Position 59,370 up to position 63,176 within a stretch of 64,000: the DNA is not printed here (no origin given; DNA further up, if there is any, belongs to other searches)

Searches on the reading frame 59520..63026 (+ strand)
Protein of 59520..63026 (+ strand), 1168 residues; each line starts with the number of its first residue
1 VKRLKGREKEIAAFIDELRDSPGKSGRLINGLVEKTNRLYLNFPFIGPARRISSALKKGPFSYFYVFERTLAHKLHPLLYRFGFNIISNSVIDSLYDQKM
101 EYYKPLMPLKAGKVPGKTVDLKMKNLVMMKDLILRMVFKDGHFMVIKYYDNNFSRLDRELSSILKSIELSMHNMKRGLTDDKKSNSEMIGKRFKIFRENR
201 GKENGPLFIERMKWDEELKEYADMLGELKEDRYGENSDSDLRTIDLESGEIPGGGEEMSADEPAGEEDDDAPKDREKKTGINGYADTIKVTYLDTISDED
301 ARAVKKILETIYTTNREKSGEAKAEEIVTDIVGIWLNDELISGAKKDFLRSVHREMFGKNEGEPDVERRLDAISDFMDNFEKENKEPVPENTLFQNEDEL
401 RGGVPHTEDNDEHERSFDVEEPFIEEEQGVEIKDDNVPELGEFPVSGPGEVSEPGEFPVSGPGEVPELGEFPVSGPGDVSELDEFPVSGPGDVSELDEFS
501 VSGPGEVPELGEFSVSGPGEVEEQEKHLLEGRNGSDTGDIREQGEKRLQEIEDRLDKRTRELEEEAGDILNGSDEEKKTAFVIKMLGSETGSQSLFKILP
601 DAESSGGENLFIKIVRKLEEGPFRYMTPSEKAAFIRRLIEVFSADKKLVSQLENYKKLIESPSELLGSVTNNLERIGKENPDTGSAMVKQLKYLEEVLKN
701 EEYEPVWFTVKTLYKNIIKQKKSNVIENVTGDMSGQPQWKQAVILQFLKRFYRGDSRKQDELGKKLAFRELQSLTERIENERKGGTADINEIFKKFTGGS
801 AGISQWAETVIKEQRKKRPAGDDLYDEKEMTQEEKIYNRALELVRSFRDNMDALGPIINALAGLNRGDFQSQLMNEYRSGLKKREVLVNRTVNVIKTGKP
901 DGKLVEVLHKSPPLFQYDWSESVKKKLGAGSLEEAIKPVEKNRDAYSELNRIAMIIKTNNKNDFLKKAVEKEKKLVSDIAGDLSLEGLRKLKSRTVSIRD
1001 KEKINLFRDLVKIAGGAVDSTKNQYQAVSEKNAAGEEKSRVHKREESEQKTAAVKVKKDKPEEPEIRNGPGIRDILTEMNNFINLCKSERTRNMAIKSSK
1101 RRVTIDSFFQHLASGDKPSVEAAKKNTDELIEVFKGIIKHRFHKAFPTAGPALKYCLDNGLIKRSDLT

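Call 3: search_protein_families(library=pfam, proteins=[window:59520-63026:+], max_evalue=0.1)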
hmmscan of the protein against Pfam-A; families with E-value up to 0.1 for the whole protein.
window:59520-63026:+ (1168 aa): 1 family
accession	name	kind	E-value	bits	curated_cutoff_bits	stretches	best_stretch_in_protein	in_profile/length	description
PF14276.11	DUF4363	-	0.074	13.5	27.5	1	921-1006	19-104/107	Domain of unknown function (DUF4363)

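Call 4: search_protein_families(library=ncbifam, proteins=[window:59520-63026:+], max_evalue=0.1)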
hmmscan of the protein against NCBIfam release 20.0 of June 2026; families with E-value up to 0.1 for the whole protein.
window:59520-63026:+ (1168 aa): 0 families

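Call 5: search_protein_families(library=padloc, proteins=[window:59520-63026:+], max_evalue=0.1)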
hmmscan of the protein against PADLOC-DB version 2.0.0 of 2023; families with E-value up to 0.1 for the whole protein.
window:59520-63026:+ (1168 aa): 0 families

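Call 6: find_homologous_proteins(query=window:59520-63026:+, max_evalue=0.001)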
Query window:59520-63026:+ (1168 aa): 2 proteins with E <= 0.001 among 8000 candidates.
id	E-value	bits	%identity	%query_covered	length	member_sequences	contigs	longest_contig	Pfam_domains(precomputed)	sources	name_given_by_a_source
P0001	0.0e+0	2473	96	100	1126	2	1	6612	-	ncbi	-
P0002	0.0e+0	1449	58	70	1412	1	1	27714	-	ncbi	-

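Call 8: find_encoding_contigs(protein=P0002, flank=10000, max_places=4)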
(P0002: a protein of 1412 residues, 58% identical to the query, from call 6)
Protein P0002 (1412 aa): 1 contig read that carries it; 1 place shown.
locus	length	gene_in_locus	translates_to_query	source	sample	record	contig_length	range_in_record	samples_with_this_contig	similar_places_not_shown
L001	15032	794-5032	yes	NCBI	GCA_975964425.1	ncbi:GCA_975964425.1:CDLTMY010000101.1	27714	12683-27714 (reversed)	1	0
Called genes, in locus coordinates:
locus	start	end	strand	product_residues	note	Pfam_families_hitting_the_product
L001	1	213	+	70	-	?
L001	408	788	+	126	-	PF01541:GIY-YIG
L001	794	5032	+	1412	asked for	-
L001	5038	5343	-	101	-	-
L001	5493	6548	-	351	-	PF01207:Dus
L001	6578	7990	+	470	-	PF00324:AA_permease, PF13520:AA_permease_2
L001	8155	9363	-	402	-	-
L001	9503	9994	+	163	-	-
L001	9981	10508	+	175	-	-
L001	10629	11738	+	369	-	PF00072:Response_reg, PF07228:SpoIIE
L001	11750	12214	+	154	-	PF00149:Metallophos (faint), PF12850:Metallophos_2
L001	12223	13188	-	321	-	PF27897:Lipo_LenA (weak), PF08239:SH3_3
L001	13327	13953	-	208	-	PF01464:SLT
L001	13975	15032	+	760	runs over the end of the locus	PF01627:Hpt, PF02895:H-kinase_dim, PF02518:HATPase_c, PF01584:CheW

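Call 9: find_encoding_contigs(protein=P0001, flank=10000, max_places=4)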
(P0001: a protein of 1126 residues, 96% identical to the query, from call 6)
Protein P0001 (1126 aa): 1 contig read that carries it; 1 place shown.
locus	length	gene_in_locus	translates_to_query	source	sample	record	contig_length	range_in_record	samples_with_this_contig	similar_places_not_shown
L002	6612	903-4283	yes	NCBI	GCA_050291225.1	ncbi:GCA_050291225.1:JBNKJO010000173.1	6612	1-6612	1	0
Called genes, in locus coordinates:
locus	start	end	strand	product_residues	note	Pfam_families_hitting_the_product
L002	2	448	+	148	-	?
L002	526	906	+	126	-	PF01541:GIY-YIG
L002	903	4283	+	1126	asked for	-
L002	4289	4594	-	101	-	-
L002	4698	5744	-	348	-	PF01207:Dus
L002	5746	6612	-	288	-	?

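Call 17: search_protein_representatives(alignment_id=A1)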
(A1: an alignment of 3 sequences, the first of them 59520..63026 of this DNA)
Query: 3 sequences, 1165 profile positions. Proteins with E-value up to 0.001 (for the whole library): 55; up to 1e-10: 46; up to 1e-30: 34. The best 55 are listed.
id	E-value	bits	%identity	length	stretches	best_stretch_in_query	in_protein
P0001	0.0e+00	2443.8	-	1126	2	498-1165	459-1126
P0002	0.0e+00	2272.2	-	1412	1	4-1165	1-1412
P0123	1.4e-204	698.9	-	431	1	1-428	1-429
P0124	4.4e-126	438.9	-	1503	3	407-1164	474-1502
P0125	5.2e-99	349.3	-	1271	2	8-719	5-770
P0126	1.8e-93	330.9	-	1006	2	4-534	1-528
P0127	8.5e-90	318.7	-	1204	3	14-535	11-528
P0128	6.0e-81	289.4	-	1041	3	13-235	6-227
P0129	1.6e-78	281.4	-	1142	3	8-353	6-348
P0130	3.0e-75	270.5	-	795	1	686-1164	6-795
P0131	8.2e-73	262.5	-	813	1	535-1011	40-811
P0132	8.5e-73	262.4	-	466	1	6-365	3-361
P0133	2.1e-71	257.8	-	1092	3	13-494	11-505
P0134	1.1e-61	225.7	-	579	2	9-522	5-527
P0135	2.1e-60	221.4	-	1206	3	14-497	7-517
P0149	2.3e-37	145.1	-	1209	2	5-234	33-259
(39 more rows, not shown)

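Call 21: find_homologous_proteins(query=A2, max_evalue=0.001)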
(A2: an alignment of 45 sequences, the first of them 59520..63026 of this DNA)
Query A2 (45 sequences) (1168 aa, profile of the alignment): 3 proteins with E <= 0.001 among 8000 candidates.
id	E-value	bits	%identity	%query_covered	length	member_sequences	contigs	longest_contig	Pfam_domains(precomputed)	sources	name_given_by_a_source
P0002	0.0e+0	1105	58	70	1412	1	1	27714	-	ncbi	-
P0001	0.0e+0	1019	96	100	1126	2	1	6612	-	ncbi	-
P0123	1.1e-130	456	69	37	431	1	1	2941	-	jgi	jgi:hypothetical protein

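Call 22: find_encoding_contigs(protein=P0125, flank=8000, max_places=2)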
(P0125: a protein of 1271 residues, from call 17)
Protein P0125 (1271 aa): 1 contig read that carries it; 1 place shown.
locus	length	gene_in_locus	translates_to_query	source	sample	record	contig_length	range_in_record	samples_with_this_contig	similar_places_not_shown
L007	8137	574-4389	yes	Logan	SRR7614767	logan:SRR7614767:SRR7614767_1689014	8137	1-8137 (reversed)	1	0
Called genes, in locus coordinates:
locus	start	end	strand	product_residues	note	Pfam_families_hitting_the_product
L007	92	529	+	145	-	PF03266:NTPase_1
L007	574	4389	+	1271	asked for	-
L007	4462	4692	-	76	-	PF00037:Fer4, PF12797:Fer4_2 (weak), PF13237:Fer4_10, PF14697:Fer4_21, PF25160:LdpA_Fe-S-bd (weak), PF12837:Fer4_6, PF12838:Fer4_7, PF13187:Fer4_9, +4 more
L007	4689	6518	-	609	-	PF00890:FAD_binding_2, PF01266:DAO (faint), PF02910:Succ_DH_flav_C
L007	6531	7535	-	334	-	PF23023:Anti-Pycsar_Apyc1, PF00753:Lactamase_B, PF12706:Lactamase_B_2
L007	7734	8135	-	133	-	?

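Call 23: find_encoding_contigs(protein=P0124, flank=8000, max_places=2)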
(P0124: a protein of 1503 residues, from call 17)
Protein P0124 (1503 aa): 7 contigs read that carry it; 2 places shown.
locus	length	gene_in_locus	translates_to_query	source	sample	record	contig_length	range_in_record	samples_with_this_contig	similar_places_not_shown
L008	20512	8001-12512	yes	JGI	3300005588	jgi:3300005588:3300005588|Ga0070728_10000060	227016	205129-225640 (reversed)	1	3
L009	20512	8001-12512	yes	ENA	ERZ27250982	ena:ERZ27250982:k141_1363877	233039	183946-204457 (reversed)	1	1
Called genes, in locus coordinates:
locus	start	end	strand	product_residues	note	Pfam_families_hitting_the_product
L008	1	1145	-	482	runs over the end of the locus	PF13522:GATase_6, PF13537:GATase_7, PF00156:Pribosyltran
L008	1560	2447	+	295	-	PF12710:HAD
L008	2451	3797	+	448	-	PF07690:MFS_1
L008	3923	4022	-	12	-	-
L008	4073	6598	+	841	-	PF13188:PAS_8 (faint), PF08448:PAS_4 (weak), PF13426:PAS_9 (weak), PF13596:PAS_10 (faint), PF00989:PAS, PF00512:HisKA (weak), PF02518:HATPase_c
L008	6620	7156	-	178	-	PF00300:His_Phos_1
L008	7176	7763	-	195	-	PF12804:NTP_transf_3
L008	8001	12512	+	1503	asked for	-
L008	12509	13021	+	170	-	PF03205:MobB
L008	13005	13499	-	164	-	PF00515:TPR_1 (weak), PF23914:TPR_CcmH_CycH, PF13431:TPR_17, PF00515:TPR_1, PF07719:TPR_2, PF13424:TPR_12, PF13181:TPR_8, PF14559:TPR_19, +8 more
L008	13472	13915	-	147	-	-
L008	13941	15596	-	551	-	PF01676:Metalloenzyme, PF06415:iPGM_N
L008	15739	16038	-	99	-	PF01740:STAS, PF13466:STAS_2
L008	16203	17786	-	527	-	PF00015:MCPsignal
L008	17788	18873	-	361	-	PF00365:PFK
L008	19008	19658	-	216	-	-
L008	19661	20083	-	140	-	PF13581:HATPase_c_2, PF02518:HATPase_c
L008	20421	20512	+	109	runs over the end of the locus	PF01740:STAS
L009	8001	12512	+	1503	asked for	-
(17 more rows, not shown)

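Call 24: find_encoding_contigs(protein=P0127, flank=8000, max_places=2)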
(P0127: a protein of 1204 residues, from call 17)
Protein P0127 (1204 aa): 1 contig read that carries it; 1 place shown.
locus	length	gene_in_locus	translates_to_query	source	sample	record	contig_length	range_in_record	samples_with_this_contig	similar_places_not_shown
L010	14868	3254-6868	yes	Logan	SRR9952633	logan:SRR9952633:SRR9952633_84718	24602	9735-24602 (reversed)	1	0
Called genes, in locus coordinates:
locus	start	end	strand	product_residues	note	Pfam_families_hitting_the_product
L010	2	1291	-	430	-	?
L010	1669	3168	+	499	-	PF00324:AA_permease, PF13520:AA_permease_2, PF13906:AA_permease_C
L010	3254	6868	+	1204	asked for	-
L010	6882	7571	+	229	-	PF00657:Lipase_GDSL, PF13472:Lipase_GDSL_2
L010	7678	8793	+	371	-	-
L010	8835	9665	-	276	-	PF00106:adh_short, PF01370:Epimerase (weak), PF08659:KR, PF13460:NAD_binding_10 (weak), PF13561:adh_short_C2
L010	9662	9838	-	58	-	-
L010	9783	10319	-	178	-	PF07152:YaeQ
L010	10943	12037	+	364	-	PF23212:DUF7064 (faint)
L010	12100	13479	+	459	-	PF01636:APH, PF02036:SCP2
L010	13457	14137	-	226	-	PF00226:DnaJ, PF27659:CHP02642 (weak)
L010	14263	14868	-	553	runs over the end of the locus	PF07992:Pyr_redox_2, PF13450:NAD_binding_8 (faint), PF13738:Pyr_redox_3, PF00070:Pyr_redox, PF02852:Pyr_redox_dim, PF00581:Rhodanese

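Call 25: find_encoding_contigs(protein=P0133, flank=8000, max_places=2)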
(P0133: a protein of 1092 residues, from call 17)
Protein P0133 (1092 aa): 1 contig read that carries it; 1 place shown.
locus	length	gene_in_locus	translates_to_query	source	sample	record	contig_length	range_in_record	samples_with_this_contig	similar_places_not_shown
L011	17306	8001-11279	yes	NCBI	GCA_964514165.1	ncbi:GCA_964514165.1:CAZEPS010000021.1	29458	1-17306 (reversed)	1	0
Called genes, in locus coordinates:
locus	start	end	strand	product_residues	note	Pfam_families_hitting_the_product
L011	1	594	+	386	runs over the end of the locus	PF00149:Metallophos, PF12850:Metallophos_2 (faint)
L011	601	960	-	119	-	PF05099:TerB (weak)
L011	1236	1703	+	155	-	-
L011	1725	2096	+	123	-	-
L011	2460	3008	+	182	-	-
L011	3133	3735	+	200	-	PF09835:DUF2062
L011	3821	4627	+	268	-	PF18979:DUF5715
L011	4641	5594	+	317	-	PF01368:DHH, PF02272:DHHA1 (weak)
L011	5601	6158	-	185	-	PF01694:Rhomboid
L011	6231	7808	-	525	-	PF00015:MCPsignal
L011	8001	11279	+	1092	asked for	-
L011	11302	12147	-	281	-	PF23023:Anti-Pycsar_Apyc1, PF00753:Lactamase_B, PF12706:Lactamase_B_2 (weak)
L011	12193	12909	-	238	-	-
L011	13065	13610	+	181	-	-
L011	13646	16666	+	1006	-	-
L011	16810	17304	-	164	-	?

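Call 26: find_encoding_contigs(protein=P0149, flank=8000, max_places=2)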
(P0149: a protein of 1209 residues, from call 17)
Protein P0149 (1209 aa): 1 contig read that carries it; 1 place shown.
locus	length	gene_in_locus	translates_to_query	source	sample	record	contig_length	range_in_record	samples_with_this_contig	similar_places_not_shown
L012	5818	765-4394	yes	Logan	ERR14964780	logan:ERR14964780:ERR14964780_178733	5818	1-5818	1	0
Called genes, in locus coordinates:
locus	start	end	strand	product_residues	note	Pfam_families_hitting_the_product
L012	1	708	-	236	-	?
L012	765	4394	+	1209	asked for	-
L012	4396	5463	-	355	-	PF00142:Fer4_NifH (weak), PF01656:CbiA, PF06564:CBP_BcsQ, PF09140:MipZ, PF10609:ParA (weak), PF13614:AAA_31, PF02922:CBM_48, PF16561:AMPK1_CBM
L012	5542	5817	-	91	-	?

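Call 42: predict_structure(alignment_id=A2)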
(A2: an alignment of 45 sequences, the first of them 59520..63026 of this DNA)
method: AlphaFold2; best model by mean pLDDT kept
length: 1168 residues; sequences in the alignment: 45
mean_pLDDT: 73.3   pTM: 0.38
mean pLDDT of the five models: 73.3, 71.1, 70.4, 69.4, 69.0
residues with pLDDT >= 90: 415; 70-90: 420; 50-70: 38; < 50: 295
segments of 3 or more residues with pLDDT < 50: 230-276, 360-535, 602-606, 817-827, 1017-1070
pLDDT, mean of each block of 10 residues (from residue 1): 70 91 88 86 84 95 95 86 80 96 87 72 93 97 97 90 96 93 95 94 95 96 78 37 31 28 32 50 82 83 87 79 87 93 90 80 39 40 31 27 30 26 29 29 27 30 27 29 30 29 27 26 35 50 86 88 80 76 83 72 55 87 87 93 92 90 89 88 85 93 91 87 74 83 87 83 85 87 82 80 84 58 46 86 91 90 86 89 92 87 88 93 92 89 83 91 92 92 88 90 91 65 30 26 27 25 34 87 91 90 95 92 92 95 94 95 90
secondary structure, 60 per line:
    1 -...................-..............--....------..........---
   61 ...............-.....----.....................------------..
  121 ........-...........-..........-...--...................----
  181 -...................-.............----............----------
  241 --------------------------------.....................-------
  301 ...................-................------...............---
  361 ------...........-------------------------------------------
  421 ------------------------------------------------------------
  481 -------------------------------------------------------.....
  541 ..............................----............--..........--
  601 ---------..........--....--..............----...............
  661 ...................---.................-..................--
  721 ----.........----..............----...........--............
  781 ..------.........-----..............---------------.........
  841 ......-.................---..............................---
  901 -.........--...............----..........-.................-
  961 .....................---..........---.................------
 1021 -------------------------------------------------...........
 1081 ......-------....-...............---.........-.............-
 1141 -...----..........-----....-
elements in order (helices of 4 or more, strands of 3 or more residues): H2-20 H22-35 H38-41 H48-57 H61-75 H77-81 H86-106 H119-128 H130-140 H142-151 H158-176 H182-200 H202-214 H219-230 H273-293 H301-319 H321-336 H343-357 H367-377 H536-570 H575-586 H589-598 H610-619 H622-625 H628-641 H646-679 H683-699 H701-718 H725-733 H738-751 H756-766 H769-782 H789-797 H803-816 H832-846 H848-864 H868-897 H902-910 H913-927 H932-941 H943-959 H961-981 H985-994 H998-1014 H1070-1086 H1094-1097 H1099-1113 H1117-1125 H1127-1139 H1149-1158 H1164-1167
